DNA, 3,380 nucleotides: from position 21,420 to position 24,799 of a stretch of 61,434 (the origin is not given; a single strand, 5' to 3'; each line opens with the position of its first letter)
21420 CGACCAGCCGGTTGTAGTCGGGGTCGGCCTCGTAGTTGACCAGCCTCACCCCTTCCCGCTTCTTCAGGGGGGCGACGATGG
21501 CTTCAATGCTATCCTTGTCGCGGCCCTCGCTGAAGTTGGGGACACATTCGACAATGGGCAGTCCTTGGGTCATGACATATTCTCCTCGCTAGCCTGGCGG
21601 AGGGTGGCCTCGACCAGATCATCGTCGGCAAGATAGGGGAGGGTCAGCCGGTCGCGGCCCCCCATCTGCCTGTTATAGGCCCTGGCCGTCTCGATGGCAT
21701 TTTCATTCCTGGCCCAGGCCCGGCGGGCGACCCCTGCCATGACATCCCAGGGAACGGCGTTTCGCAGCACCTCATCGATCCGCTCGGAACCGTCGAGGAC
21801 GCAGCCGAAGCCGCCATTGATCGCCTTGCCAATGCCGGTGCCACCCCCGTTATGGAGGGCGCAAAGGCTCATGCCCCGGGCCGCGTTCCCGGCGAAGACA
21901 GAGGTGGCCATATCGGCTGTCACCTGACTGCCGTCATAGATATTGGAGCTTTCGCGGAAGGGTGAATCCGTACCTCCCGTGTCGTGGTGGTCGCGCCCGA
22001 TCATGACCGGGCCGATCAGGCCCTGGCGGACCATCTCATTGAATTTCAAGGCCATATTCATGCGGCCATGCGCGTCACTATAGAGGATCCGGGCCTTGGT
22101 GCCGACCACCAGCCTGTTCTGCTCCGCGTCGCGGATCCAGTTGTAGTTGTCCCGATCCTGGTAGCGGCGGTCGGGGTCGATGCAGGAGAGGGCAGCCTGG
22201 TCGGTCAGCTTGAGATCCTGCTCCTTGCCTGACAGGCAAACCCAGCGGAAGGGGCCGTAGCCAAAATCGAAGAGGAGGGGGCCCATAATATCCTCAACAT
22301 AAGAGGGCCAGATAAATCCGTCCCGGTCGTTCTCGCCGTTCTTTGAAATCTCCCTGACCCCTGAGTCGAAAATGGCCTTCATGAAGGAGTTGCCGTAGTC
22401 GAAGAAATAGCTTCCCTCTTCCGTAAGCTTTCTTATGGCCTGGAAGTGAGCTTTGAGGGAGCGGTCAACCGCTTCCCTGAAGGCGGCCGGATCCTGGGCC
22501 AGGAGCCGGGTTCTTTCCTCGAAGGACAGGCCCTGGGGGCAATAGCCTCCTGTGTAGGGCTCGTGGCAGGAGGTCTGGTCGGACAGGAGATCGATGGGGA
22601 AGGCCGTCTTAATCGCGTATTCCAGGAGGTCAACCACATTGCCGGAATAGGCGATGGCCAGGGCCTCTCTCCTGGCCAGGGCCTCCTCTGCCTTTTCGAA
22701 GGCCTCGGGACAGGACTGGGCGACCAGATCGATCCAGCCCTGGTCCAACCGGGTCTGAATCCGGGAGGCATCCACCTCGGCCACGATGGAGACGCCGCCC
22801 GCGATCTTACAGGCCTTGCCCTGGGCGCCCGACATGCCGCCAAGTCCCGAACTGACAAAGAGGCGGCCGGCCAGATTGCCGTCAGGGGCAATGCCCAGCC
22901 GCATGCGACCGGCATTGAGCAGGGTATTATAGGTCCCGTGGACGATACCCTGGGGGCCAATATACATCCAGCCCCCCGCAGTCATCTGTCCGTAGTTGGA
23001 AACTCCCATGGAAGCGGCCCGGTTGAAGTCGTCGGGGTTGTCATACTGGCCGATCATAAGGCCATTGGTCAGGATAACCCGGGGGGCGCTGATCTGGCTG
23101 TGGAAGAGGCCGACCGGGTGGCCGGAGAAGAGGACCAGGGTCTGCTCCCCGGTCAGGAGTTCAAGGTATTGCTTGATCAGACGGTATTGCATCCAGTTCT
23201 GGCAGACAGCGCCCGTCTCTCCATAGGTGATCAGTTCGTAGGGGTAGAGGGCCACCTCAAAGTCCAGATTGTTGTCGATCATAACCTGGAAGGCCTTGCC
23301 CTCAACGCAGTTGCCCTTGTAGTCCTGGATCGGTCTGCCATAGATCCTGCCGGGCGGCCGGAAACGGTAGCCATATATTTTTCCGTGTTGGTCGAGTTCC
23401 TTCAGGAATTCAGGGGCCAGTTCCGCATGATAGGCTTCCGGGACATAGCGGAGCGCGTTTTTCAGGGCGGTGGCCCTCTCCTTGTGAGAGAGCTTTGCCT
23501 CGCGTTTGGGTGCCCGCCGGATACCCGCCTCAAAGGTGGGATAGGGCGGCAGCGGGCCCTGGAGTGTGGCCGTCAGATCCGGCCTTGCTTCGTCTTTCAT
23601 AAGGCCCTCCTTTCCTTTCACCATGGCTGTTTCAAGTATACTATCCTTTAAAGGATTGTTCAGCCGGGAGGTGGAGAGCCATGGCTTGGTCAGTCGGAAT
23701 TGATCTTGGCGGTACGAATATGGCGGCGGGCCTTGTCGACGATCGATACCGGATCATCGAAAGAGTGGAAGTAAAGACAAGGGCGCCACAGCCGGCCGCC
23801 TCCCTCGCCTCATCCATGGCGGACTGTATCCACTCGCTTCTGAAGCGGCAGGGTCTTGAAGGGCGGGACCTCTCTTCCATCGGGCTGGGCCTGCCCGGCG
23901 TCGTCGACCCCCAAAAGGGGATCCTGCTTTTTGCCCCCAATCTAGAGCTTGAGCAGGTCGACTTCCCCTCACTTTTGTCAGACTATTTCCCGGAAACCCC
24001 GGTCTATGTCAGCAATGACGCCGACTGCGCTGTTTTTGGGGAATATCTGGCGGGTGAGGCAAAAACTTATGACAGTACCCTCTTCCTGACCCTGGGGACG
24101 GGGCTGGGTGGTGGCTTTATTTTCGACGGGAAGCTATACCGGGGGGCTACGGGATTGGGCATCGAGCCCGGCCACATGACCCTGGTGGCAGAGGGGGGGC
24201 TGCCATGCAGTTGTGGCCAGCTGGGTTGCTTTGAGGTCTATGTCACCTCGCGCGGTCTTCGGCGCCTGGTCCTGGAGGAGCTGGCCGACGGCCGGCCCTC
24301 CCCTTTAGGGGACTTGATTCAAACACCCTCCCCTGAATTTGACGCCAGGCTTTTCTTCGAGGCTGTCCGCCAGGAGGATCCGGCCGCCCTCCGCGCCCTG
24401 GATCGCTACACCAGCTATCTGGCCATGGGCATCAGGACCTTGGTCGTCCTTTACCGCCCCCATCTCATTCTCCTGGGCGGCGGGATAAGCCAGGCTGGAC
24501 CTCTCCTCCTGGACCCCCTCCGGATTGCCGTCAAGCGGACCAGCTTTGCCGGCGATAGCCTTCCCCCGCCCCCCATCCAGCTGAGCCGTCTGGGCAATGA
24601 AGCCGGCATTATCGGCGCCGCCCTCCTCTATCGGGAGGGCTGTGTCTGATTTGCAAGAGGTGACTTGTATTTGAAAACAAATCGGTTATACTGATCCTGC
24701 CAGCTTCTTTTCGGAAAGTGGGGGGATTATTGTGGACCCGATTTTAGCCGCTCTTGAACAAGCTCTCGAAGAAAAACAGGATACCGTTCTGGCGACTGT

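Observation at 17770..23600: hut operon without histidine ammonia-lyase but with a PLP C-S lyase and a PH-domain membrane protein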

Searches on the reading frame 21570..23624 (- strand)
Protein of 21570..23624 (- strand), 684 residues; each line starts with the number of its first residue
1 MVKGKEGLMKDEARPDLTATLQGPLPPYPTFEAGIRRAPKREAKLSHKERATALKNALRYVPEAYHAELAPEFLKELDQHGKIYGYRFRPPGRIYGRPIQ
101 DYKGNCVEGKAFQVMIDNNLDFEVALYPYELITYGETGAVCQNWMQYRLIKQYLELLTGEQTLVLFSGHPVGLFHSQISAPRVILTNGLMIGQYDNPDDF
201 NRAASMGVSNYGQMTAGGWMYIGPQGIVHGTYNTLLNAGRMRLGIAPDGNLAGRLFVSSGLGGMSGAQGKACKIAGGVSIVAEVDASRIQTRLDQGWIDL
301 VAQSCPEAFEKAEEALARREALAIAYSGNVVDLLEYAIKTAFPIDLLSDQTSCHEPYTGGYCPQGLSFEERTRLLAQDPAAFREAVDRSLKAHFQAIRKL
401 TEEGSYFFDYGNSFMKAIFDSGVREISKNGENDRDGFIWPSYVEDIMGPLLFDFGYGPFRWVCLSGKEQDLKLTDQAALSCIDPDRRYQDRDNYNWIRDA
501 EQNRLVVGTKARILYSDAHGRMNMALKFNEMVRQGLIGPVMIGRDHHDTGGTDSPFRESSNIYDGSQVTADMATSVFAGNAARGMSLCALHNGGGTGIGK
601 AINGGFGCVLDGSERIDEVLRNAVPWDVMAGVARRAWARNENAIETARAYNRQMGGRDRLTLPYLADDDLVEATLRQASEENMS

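Call 15: search_protein_families(library=ncbifam, proteins=[window:21570-23624:-])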
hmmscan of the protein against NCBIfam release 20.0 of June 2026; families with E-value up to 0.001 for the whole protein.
window:21570-23624:- (684 aa): 3 families
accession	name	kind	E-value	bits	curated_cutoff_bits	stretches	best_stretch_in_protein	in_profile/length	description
TIGR01228.2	hutU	equivalog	1.1e-127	426.9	375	1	109-649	18-538/545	urocanate hydratase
NF058531.1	CH3_S_urocan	exception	9.1e-105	351.1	880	1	113-649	22-531/535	S-methyl thiourocanate hydratase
NF058530.1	thiouroc_hyd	equivalog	9.4e-90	301.7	930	1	114-648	14-526/535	thiourocanate hydratase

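Call 16: search_protein_families(library=pfam, proteins=[window:21570-23624:-])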
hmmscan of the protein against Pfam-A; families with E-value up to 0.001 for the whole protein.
window:21570-23624:- (684 aa): 3 families
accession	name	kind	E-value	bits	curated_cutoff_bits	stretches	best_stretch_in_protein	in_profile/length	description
PF17392.7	Urocanase_C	-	5.6e-79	264.6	23.6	1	451-648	2-195/196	Urocanase C-terminal domain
PF01175.24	Urocanase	-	2.3e-78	263.1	23.2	1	223-446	1-209/209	Urocanase Rossmann-like domain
PF17391.7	Urocanase_N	-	7.7e-50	168.4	23.2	1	95-220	2-127/127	Urocanase N-terminal domain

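Call 17: search_solved_structures(query=window:21570-23624:-, show_alignments=4)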
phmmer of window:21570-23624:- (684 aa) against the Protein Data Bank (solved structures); distinct sequences matched with E-value up to 0.001: 11.
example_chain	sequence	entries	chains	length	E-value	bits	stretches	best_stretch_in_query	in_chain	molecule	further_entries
6uek_A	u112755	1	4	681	4.7e-180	603.3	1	17-655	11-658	Urocanate hydratase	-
1x87_A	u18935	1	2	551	5.4e-104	352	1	113-649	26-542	Urocanase protein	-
2fkn_A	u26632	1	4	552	8.5e-100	338.1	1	109-649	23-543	Urocanate hydratase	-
1uwl_A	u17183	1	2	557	2.9e-97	329.7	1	115-649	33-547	UROCANATE HYDRATASE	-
1uwk_A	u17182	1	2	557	8.4e-97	328.2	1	115-649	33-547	UROCANATE HYDRATASE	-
1w1u_A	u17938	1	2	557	2e-96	326.9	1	115-649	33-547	UROCANATE HYDRATASE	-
2v7g_A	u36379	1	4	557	4.2e-96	325.9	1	115-649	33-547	UROCANATE HYDRATASE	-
7jfz_A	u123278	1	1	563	3.7e-92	312.8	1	113-646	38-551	Urocanate hydratase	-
7ned_A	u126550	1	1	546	3.1e-72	247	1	128-648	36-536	Urocanate hydratase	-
8q9v_A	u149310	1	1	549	7.5e-71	242.4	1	115-649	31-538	urocanate hydratase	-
8q9u_A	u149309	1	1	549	5.5e-70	239.6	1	115-649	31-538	urocanate hydratase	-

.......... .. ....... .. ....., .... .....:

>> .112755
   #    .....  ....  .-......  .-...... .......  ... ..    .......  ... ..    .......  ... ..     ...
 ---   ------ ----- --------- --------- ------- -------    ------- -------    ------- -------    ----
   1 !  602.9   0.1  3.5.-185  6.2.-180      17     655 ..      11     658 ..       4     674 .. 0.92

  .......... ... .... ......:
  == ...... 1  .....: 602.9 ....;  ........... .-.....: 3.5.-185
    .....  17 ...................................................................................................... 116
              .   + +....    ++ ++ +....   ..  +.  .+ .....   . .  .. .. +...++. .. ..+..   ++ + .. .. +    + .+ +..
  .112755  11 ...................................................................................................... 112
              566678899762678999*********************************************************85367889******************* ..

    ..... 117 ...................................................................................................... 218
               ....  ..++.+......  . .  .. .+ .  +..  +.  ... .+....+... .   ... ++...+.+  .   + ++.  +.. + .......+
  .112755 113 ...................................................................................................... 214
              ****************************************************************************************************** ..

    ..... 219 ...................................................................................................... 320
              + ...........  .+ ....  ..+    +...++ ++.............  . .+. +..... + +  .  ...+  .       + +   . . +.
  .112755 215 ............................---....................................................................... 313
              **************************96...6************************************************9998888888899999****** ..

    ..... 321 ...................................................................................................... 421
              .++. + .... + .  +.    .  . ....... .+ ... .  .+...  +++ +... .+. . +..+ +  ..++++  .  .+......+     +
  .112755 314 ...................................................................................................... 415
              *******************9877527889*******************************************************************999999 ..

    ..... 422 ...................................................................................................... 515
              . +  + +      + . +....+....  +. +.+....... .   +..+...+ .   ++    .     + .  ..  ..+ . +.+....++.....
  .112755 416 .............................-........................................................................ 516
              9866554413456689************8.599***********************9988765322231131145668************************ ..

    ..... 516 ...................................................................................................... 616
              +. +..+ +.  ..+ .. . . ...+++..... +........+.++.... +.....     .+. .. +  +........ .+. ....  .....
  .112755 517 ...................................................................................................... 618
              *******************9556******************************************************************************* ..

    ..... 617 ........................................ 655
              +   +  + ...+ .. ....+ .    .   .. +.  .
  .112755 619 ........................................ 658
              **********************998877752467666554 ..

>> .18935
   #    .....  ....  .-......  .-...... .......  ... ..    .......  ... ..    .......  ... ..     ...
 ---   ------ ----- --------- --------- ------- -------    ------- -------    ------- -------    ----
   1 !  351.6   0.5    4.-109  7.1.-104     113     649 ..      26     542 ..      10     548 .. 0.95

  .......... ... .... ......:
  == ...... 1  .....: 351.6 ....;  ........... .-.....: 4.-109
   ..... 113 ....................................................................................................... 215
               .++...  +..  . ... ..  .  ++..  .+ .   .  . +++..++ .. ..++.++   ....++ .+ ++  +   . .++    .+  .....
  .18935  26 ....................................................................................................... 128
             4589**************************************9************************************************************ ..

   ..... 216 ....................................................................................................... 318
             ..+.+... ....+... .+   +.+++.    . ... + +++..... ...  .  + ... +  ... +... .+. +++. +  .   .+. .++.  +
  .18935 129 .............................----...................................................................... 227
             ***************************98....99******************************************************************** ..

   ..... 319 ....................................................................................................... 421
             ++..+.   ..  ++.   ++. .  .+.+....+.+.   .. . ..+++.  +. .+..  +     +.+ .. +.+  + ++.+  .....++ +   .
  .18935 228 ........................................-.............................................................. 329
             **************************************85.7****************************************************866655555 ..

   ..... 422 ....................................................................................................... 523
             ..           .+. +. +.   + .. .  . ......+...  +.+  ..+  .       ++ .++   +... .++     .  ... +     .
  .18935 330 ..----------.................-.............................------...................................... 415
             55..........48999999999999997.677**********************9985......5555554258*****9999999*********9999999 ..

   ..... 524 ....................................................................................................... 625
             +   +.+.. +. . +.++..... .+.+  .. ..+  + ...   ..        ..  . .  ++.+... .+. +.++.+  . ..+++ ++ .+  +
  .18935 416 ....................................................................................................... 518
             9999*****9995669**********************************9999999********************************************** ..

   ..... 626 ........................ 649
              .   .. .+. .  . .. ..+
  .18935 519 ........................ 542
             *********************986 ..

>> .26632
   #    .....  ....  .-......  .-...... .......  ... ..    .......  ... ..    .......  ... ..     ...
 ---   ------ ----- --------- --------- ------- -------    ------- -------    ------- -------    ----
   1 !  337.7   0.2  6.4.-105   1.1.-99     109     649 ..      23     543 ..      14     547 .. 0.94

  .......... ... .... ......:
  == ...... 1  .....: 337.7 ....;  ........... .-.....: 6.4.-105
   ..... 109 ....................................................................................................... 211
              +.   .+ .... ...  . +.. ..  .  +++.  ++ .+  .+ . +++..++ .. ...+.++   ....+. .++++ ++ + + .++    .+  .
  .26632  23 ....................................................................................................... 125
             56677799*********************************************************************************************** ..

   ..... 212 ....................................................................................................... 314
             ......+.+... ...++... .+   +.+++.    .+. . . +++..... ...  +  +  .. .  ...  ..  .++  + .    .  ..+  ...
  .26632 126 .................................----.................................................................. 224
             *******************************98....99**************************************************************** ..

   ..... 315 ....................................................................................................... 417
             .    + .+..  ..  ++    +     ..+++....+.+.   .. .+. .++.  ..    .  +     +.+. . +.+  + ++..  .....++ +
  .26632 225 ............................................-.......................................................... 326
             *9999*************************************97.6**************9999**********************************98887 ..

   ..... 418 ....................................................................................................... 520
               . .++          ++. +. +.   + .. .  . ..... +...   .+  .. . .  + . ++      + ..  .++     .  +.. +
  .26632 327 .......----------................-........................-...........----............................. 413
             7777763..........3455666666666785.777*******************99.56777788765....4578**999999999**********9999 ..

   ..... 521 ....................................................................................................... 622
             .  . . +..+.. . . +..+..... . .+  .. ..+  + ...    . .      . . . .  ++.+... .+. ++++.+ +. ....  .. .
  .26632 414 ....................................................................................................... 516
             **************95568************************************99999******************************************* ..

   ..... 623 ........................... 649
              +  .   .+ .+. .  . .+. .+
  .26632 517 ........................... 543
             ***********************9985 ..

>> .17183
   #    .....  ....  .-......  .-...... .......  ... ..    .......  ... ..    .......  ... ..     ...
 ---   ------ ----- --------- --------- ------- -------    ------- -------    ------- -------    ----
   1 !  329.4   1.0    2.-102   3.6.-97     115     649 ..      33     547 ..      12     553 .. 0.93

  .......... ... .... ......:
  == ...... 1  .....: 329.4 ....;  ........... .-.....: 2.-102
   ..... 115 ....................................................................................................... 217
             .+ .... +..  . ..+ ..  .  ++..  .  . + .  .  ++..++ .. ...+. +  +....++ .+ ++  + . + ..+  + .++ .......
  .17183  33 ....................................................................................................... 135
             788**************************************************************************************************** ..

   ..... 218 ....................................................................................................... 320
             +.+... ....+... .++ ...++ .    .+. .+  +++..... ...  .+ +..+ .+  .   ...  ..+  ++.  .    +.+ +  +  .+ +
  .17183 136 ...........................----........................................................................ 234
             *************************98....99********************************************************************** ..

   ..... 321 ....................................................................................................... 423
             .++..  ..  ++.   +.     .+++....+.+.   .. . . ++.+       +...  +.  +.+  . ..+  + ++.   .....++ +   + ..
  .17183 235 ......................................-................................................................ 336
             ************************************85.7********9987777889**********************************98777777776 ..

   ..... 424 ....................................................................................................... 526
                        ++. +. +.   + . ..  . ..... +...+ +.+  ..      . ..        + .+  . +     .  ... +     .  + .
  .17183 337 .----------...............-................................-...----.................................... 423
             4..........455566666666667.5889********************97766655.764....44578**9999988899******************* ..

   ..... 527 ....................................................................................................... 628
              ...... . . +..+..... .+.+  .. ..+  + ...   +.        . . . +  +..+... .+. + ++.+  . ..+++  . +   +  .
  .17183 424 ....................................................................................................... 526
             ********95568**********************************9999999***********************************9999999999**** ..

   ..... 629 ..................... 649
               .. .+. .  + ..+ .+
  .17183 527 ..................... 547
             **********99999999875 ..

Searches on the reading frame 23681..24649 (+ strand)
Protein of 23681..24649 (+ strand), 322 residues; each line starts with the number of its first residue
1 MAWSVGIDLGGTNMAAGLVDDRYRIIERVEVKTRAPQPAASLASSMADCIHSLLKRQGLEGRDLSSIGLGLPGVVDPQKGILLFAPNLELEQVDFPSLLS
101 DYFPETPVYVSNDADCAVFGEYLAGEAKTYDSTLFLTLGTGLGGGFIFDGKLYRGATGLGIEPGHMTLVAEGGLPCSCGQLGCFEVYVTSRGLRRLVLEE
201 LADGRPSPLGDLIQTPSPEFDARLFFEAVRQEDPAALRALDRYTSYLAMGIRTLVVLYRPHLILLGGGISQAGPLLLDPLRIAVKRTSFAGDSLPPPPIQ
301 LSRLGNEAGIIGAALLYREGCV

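Call 15: search_protein_families(library=ncbifam, proteins=[window:23681-24649:+])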
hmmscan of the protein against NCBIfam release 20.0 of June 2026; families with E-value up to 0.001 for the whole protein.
window:23681-24649:+ (322 aa): 13 families
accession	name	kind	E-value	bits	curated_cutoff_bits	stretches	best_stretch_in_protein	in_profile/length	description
TIGR00744.1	ROK_glcA_fam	subfamily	1.8e-64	218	260.35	1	5-318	1-309/318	ROK family glucokinase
NF007251.0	PRK09698.1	equivalog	1.9e-32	112.7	253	1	4-318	8-297/304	allose kinase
NF009835.0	PRK13310.1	equivalog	3.6e-32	111.9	380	1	6-317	4-300/303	N-acetylglucosamine kinase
NF047937.1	TransRegNagC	equivalog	2.1e-30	106.2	650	1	5-317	82-384/399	DNA-binding transcriptional regulator NagC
NF003461.0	PRK05082.1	subfamily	8.5e-28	97.6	283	1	5-319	4-288/291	N-acetylmannosamine kinase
NF045551.1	GK_Pyrobac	equivalog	8.7e-28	97.5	500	1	5-316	3-279/294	ATP-dependent glucokinase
NF047821.1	NactlManKinNanK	equivalog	1.2e-27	97.3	450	1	5-317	4-286/288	N-acetylmannosamine kinase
NF007108.0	PRK09557.1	equivalog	2.7e-27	95.9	443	1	5-318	4-301/303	fructokinase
NF049930.1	TransRegMlc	equivalog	6.7e-22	78.3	530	1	38-316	120-389/405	sugar metabolism global transcriptional regulator Mlc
NF045942.1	PolPhglucPhase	equivalog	8.1e-22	78.1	250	1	4-154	2-147/242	polyphosphate--glucose phosphotransferase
NF042998.1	bglucokin_BglK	equivalog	5.2e-19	68.6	550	1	7-316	6-284/291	beta-glucoside kinase BglK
NF009836.0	PRK13311.1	equivalog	4.7e-16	58.8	551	1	6-194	4-195/256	N-acetyl-D-glucosamine kinase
NF045550.1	FrctkaseScrK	equivalog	4.7e-11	42.7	400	1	7-166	8-157/293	fructokinase ScrK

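Call 16: search_protein_families(library=pfam, proteins=[window:23681-24649:+])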
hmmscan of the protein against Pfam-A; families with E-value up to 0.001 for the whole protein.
window:23681-24649:+ (322 aa): 2 families
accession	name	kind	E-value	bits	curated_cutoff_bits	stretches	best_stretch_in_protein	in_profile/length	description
PF00480.26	ROK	-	5.4e-63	213.7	22.9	1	5-318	2-292/294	ROK family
PF01869.26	BcrAD_BadFG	-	9.5e-06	25.8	31.5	1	5-75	1-73/271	BadF/BadG/BcrA/BcrD ATPase family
